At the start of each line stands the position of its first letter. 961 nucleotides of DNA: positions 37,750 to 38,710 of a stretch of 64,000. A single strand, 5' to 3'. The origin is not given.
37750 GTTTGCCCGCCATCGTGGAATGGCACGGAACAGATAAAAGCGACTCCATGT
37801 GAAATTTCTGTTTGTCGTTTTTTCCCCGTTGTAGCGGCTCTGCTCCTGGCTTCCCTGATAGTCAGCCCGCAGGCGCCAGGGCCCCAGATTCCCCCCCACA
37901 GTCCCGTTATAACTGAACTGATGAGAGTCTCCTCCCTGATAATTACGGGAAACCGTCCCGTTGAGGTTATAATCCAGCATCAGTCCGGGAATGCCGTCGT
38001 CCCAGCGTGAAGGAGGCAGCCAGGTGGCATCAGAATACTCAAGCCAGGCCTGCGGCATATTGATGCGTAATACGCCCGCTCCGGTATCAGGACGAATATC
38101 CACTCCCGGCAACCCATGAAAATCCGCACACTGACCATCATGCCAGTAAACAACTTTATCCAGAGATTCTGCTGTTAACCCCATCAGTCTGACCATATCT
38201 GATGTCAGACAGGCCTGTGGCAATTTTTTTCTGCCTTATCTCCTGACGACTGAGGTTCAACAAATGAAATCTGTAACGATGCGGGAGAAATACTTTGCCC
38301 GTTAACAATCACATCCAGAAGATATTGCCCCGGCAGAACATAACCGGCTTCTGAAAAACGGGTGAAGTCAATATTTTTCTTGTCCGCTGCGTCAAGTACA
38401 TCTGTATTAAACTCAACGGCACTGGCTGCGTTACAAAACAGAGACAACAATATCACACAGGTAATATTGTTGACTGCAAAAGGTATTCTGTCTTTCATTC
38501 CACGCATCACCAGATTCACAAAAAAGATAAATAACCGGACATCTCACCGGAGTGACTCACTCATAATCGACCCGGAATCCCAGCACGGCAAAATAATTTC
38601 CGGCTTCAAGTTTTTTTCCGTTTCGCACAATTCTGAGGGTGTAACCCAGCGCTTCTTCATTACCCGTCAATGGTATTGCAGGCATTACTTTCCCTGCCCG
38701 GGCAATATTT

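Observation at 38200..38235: papC usher gene frameshifted at an A7 homopolymer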

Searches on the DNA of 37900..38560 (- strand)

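Call 6: search_dna_similar(query=window:37900-38560:-, collection=ecoli_genomes, mode=near, max_rows=40)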
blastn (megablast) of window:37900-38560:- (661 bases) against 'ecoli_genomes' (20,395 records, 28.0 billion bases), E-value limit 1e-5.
Records with a match: 665; places in all: 741; records where one place covers at least 80% of the query: 665.
Genomes with a match: 665 of 5426; with a place that covers at least 80% of the query: 665. Places per genome that has any: lowest 1, median 1, highest 3. On chromosomes: 740 places; on plasmids: 1.
Best place of each record, by identity: >=99% 394; 95-99% 271.
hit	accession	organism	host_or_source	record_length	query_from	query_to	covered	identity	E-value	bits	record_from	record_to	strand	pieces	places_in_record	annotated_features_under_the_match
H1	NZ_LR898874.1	Escherichia coli strain MSB1_4I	Homo sapiens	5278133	1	661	100%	100.0%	0e+0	1221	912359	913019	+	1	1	papC: P fimbrial usher protein PapC | fimbrial protein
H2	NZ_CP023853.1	Escherichia coli strain 2/0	Homo sapiens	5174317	1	661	100%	99.8%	0e+0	1216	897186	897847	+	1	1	papC: P fimbrial usher protein PapC | papH: P fimbrial minor subunit PapH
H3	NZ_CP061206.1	Escherichia coli strain DA61218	Homo sapiens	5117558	1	661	100%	99.8%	0e+0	1216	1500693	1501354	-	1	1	papC: P fimbrial usher protein PapC | papH: P fimbrial minor subunit PapH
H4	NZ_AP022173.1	Escherichia coli strain WP7-S17-ESBL-01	-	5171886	1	661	100%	99.8%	0e+0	1216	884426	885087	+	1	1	papC: P fimbrial usher protein PapC | fimbrial protein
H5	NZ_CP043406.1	Escherichia coli strain NMBU-W13E19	surface water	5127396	1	661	100%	99.8%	0e+0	1216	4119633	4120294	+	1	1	papC: P fimbrial usher protein PapC | fimbrial protein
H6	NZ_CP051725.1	Escherichia coli strain SCU-112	Homo sapiens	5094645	1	661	100%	99.8%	0e+0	1216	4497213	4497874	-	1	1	papC: P fimbrial usher protein PapC | papH: P fimbrial minor subunit PapH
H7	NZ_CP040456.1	Escherichia coli strain UPEC132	Homo sapiens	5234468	1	661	100%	99.8%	0e+0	1216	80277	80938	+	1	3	papC: P fimbrial usher protein PapC | papH: P fimbrial minor subunit PapH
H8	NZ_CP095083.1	Escherichia coli strain EC6868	Homo sapiens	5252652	1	661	100%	99.8%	0e+0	1216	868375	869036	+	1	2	papC: P fimbrial usher protein PapC | papH: fimbrial protein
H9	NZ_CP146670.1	Escherichia coli strain MS 21-1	Homo sapiens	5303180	1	661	100%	99.8%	0e+0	1216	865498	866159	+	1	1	papC: P fimbrial usher protein PapC | papH: P fimbrial minor subunit PapH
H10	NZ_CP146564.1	Escherichia coli strain B1.H1.18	Hospital Wastewater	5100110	1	661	100%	99.8%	0e+0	1216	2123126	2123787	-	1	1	papC: P fimbrial usher protein PapC | fimbrial protein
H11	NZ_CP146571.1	Escherichia coli strain B1.H1.1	Hospital Wastewater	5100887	1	661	100%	99.8%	0e+0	1216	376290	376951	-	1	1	papC: P fimbrial usher protein PapC | fimbrial protein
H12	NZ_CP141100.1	Escherichia coli strain KE40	Homo sapiens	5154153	1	661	100%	99.8%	0e+0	1216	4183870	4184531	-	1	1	papC: P fimbrial usher protein PapC | fimbrial protein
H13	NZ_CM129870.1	Escherichia coli strain PCP06238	seawater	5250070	1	661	100%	99.8%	0e+0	1216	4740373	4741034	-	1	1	papC: P fimbrial usher protein PapC | papH: P fimbrial minor subunit PapH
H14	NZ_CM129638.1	Escherichia coli strain 1532MA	Homo sapiens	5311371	1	661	100%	99.8%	0e+0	1216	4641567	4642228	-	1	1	papC: P fimbrial usher protein PapC | papH: P fimbrial minor subunit PapH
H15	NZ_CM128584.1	Escherichia coli strain 400625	Homo sapiens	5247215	1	661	100%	99.8%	0e+0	1216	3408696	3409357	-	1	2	papC: P fimbrial usher protein PapC | papH: P fimbrial minor subunit PapH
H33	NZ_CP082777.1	Escherichia coli O25:H1 strain CU39ES-1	Homo sapiens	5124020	1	661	100%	99.7%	0e+0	1210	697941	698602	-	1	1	papC: P fimbrial usher protein PapC | papH: P fimbrial minor subunit PapH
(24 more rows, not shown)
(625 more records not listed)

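Call 7: get_annotated_region(hit=H1, flank=9000)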
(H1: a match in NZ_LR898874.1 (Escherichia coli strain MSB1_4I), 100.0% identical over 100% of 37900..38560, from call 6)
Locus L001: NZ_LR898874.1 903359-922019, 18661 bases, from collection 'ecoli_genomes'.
description: Escherichia coli strain MSB1_4I isolate MSB1_4I chromosome 1, complete sequence
organism: Escherichia coli strain MSB1_4I (NCBI taxid 562)
replicon: chromosome; assembly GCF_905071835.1
host: Homo sapiens; source: rectal swab; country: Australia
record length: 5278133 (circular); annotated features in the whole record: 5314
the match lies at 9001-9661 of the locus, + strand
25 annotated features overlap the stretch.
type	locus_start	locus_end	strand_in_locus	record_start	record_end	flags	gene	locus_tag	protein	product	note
CDS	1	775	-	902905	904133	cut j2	-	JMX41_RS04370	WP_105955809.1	IS3 family transposase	programmed frameshift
CDS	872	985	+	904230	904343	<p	-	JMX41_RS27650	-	hypothetical protein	incomplete; partial in the middle of a contig; missing N-terminus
CDS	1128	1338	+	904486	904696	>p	-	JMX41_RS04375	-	TOTE conflict system archaeo-eukaryotic primase domain-containing protein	frameshifted; incomplete; partial in the middle of a contig; missing C-terminus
CDS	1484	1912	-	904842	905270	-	-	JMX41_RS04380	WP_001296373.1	DUF417 family protein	-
CDS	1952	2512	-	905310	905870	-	-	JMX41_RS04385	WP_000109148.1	TetR/AcrR family transcriptional regulator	-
CDS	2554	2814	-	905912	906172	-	-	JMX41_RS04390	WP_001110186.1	DUF1471 domain-containing protein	-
CDS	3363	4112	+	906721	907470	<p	-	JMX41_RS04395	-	ISL3 family transposase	incomplete; partial in the middle of a contig; missing N-terminus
CDS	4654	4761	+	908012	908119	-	-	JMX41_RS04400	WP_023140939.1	lysis system i-spanin subunit Rz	-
CDS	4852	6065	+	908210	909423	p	-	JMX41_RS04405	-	IS3 family transposase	programmed frameshift; internal stop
sequence_feature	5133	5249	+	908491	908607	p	-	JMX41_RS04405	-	-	AL1L pseudoknot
CDS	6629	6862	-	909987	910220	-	papI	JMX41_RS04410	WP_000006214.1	major pilus subunit operon transcriptional regulator PapI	-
CDS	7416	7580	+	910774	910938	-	-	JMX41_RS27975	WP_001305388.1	PapB/FocB family fimbrial expression transcriptional regulator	-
CDS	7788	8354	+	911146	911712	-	papA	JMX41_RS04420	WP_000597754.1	P fimbria major subunit PapA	-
CDS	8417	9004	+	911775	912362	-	-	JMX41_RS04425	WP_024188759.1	fimbrial protein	-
CDS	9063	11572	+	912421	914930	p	papC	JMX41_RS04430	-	P fimbrial usher protein PapC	frameshifted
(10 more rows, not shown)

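Call 21: search_dna_similar(query=L006:4300-12400:+, collection=ecoli_genomes, mode=near, max_rows=15)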
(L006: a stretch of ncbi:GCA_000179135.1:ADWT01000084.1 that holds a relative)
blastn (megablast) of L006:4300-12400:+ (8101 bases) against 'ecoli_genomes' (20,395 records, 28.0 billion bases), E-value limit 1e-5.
Records with a match: 1380; places in all: 1950; records where one place covers at least 80% of the query: 595.
Genomes with a match: 1377 of 5426; with a place that covers at least 80% of the query: 595. Places per genome that has any: lowest 1, median 1, highest 5. On chromosomes: 1937 places; on plasmids: 13.
Best place of each record, by identity: >=99% 6; 95-99% 662; 90-95% 590; 80-90% 95; 60-80% 27.
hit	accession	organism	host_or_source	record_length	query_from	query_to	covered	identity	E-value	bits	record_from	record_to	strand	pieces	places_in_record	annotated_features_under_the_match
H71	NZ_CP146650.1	Escherichia coli strain MS 85-1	Homo sapiens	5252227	1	8101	100%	100.0%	0e+0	14946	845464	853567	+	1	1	papC: P fimbrial usher protein PapC | fimbrial biogenesis chaperone | papH: P fimbrial minor subunit PapH | pilus-assembly fibrillin subunit | papA: P fimbria major subunit PapA | and 3 other names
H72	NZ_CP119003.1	Escherichia coli strain CE0026a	Bos taurus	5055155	1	8101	100%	100.0%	0e+0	14940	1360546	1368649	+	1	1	papC: P fimbrial usher protein PapC | fimbrial biogenesis chaperone | papH: P fimbrial minor subunit PapH | pilus-assembly fibrillin subunit | papA: P fimbria major subunit PapA | and 3 other names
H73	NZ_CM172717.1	Escherichia coli strain FCI54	Homo sapiens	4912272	1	8101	100%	99.9%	0e+0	14927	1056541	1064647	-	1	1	papC: P fimbrial usher protein PapC | fimbrial biogenesis chaperone | papH: P fimbrial minor subunit PapH | pilus-assembly fibrillin subunit | papA: P fimbria major subunit PapA | and 3 other names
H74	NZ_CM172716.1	Escherichia coli strain FCI55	Homo sapiens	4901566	1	8101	100%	99.9%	0e+0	14922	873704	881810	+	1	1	papC: P fimbrial usher protein PapC | fimbrial biogenesis chaperone | papH: P fimbrial minor subunit PapH | pilus-assembly fibrillin subunit | papA: P fimbria major subunit PapA | and 3 other names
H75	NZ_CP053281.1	Escherichia coli strain SCU-308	Homo sapiens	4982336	1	8101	100%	99.8%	0e+0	14896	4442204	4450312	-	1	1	papC: P fimbrial usher protein PapC | fimbrial biogenesis chaperone | papH: P fimbrial minor subunit PapH | pilus-assembly fibrillin subunit | papA: P fimbria major subunit PapA | and 3 other names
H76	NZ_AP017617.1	Escherichia coli strain MRY15-117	Bos taurus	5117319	1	8101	100%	98.7%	0e+0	14373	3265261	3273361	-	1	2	papC: P fimbrial usher protein PapC | fimbrial biogenesis chaperone | papH: P fimbrial minor subunit PapH | pilus-assembly fibrillin subunit | papA: P fimbria major subunit PapA | and 3 other names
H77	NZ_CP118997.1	Escherichia coli strain CE0032f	Bos taurus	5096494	1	8101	100%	98.6%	0e+0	14340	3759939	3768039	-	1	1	papC: P fimbrial usher protein PapC | fimbrial biogenesis chaperone | papH: P fimbrial minor subunit PapH | pilus-assembly fibrillin subunit | papA: P fimbria major subunit PapA | and 3 other names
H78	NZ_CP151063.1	Escherichia coli strain 20KM2762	Cat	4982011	1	8101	100%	98.6%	0e+0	14329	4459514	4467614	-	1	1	papC: P fimbrial usher protein PapC | molecular chaperone | papH: P fimbrial minor subunit PapH | pilus-assembly fibrillin subunit | papA: P fimbria major subunit PapA | and 3 other names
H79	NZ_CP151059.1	Escherichia coli strain 20KM2300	Dog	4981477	1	8101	100%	98.6%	0e+0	14329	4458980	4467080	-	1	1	papC: P fimbrial usher protein PapC | molecular chaperone | papH: P fimbrial minor subunit PapH | pilus-assembly fibrillin subunit | papA: P fimbria major subunit PapA | and 3 other names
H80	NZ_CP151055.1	Escherichia coli strain 20KM2228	Cat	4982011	1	8101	100%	98.6%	0e+0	14329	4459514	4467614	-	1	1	papC: P fimbrial usher protein PapC | molecular chaperone | papH: P fimbrial minor subunit PapH | pilus-assembly fibrillin subunit | papA: P fimbria major subunit PapA | and 3 other names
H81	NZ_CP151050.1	Escherichia coli strain 20KM2222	Dog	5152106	1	8101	100%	98.6%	0e+0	14323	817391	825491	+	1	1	papC: P fimbrial usher protein PapC | molecular chaperone | papH: P fimbrial minor subunit PapH | pilus-assembly fibrillin subunit | papA: P fimbria major subunit PapA | and 3 other names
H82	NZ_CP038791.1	Escherichia coli strain PF9285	bovine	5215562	1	8101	100%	98.6%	0e+0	14320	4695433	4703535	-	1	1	papC: P fimbrial usher protein PapC | fimbrial biogenesis chaperone | papH: P fimbrial minor subunit PapH | pilus-assembly fibrillin subunit | papA: P fimbria major subunit PapA | and 3 other names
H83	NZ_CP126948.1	Escherichia coli O78:H4 strain APEC E14033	Gallus gallus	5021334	1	8101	100%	98.6%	0e+0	14320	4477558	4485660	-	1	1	papC: P fimbrial usher protein PapC | fimbrial biogenesis chaperone | papH: P fimbrial minor subunit PapH | pilus-assembly fibrillin subunit | papA: P fimbria major subunit PapA | and 3 other names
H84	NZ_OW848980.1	Escherichia coli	Homo sapiens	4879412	1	8101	100%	98.6%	0e+0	14320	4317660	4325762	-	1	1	papC: P fimbrial usher protein PapC | fimbrial biogenesis chaperone | papH: P fimbrial minor subunit PapH | pilus-assembly fibrillin subunit | papA: P fimbria major subunit PapA | and 3 other names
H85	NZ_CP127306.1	Escherichia coli strain C51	Bos taurus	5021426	1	8101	100%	98.6%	0e+0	14310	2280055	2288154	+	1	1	papC: P fimbrial usher protein PapC | fimbrial biogenesis chaperone | fimbrial protein (x4) | pilus-assembly fibrillin subunit | papA: P fimbria major subunit PapA | and 2 other names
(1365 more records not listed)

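Call 23: get_annotated_region(hit=H71, flank=2500)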
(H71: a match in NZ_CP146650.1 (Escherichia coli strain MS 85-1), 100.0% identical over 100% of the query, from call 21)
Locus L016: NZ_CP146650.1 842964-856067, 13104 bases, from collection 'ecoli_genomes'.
description: Escherichia coli strain MS 85-1 chromosome, complete genome
organism: Escherichia coli strain MS 85-1 (NCBI taxid 562)
replicon: chromosome; assembly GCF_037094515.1
host: Homo sapiens; source: Ileum; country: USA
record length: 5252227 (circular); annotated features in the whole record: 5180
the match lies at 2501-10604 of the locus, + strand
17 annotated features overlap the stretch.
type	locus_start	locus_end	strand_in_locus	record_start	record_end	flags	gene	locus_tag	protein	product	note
CDS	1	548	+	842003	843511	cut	ltrA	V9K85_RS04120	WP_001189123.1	group II intron reverse transcriptase/maturase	-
CDS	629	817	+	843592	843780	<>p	-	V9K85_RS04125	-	DDE-type integrase/transposase/recombinase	incomplete; partial in the middle of a contig; missing N-terminus and C-terminus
CDS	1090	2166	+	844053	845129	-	-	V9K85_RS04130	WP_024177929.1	IS110 family transposase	-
CDS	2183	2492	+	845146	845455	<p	-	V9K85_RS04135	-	integrase core domain-containing protein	frameshifted; incomplete; partial in the middle of a contig; missing N-terminus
CDS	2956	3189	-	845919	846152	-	papI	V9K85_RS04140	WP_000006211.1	major pilus subunit operon transcriptional regulator PapI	-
CDS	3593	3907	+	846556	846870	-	-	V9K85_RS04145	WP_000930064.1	adhesin biosynthesis transcription regulatory family protein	-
CDS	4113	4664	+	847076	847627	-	papA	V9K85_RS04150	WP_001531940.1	P fimbria major subunit PapA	-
CDS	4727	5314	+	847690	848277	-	papH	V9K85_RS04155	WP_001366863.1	P fimbrial minor subunit PapH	-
CDS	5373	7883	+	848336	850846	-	papC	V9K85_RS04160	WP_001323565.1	P fimbrial usher protein PapC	-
CDS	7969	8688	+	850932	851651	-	-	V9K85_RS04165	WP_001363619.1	fimbrial biogenesis chaperone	-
CDS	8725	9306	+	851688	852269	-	-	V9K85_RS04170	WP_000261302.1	pilus-assembly fibrillin subunit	-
CDS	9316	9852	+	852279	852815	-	-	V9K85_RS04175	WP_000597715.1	fimbrial protein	-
CDS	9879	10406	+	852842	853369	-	-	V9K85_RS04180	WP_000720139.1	fimbrial protein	-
CDS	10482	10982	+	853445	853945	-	-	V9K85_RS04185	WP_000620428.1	fimbrial protein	-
CDS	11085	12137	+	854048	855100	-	-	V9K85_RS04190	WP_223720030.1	PapG chaperone-binding domain-containing protein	-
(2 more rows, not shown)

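Call 32: search_dna_similar(query=window:38181-38271:-, collection=ecoli_genomes, mode=near, max_rows=12)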
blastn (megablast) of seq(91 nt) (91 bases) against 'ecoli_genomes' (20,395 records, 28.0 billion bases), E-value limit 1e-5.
Records with a match: 664; places in all: 739; records where one place covers at least 80% of the query: 664.
Genomes with a match: 664 of 5426; with a place that covers at least 80% of the query: 664. Places per genome that has any: lowest 1, median 1, highest 3. On chromosomes: 739 places; on plasmids: 0.
Best place of each record, by identity: >=99% 1; 95-99% 398; 90-95% 265.
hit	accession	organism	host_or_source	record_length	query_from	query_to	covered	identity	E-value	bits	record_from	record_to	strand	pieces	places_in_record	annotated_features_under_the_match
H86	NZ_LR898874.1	Escherichia coli strain MSB1_4I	Homo sapiens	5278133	1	91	100%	100.0%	2e-39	169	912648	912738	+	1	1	papC: P fimbrial usher protein PapC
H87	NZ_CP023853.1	Escherichia coli strain 2/0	Homo sapiens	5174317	1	91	100%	98.9%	9e-38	163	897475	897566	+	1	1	papC: P fimbrial usher protein PapC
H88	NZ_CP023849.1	Escherichia coli strain 4/0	Homo sapiens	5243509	1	91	100%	98.9%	9e-38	163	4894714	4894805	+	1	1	papC: P fimbrial usher protein PapC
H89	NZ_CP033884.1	Escherichia coli strain 50579417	Homo sapiens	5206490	1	91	100%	98.9%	9e-38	163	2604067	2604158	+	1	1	papC: P fimbrial usher protein PapC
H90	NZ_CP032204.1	Escherichia coli strain AR_0013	missing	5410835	1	91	100%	98.9%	9e-38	163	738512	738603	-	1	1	papC: P fimbrial usher protein PapC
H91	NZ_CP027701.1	Escherichia coli strain 675SK2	-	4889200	1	91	100%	98.9%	9e-38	163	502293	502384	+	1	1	papC: P fimbrial usher protein PapC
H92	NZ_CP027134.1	Escherichia coli strain AR_0372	missing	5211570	1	91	100%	98.9%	9e-38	163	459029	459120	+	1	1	papC: P fimbrial usher protein PapC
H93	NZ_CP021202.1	Escherichia coli strain Z1002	Homo sapiens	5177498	1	91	100%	98.9%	9e-38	163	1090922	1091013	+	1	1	papC: P fimbrial usher protein PapC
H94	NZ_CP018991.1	Escherichia coli strain Ecol_AZ146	Homo sapiens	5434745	1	91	100%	98.9%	9e-38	163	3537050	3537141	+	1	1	papC: P fimbrial usher protein PapC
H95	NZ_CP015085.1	Escherichia coli O25b:H4 strain O25b:H4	Homo sapiens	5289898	1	91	100%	98.9%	9e-38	163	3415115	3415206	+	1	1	papC: P fimbrial usher protein PapC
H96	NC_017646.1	Escherichia coli O7:K1 str. CE10 strain CE10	Homo sapiens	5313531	1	91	100%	98.9%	9e-38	163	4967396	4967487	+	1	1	papC: P fimbrial usher protein PapC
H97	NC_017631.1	Escherichia coli ABU 83972 strain ABU 83972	Homo sapiens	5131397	1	91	100%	98.9%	9e-38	163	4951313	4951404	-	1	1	papC: P fimbrial usher protein PapC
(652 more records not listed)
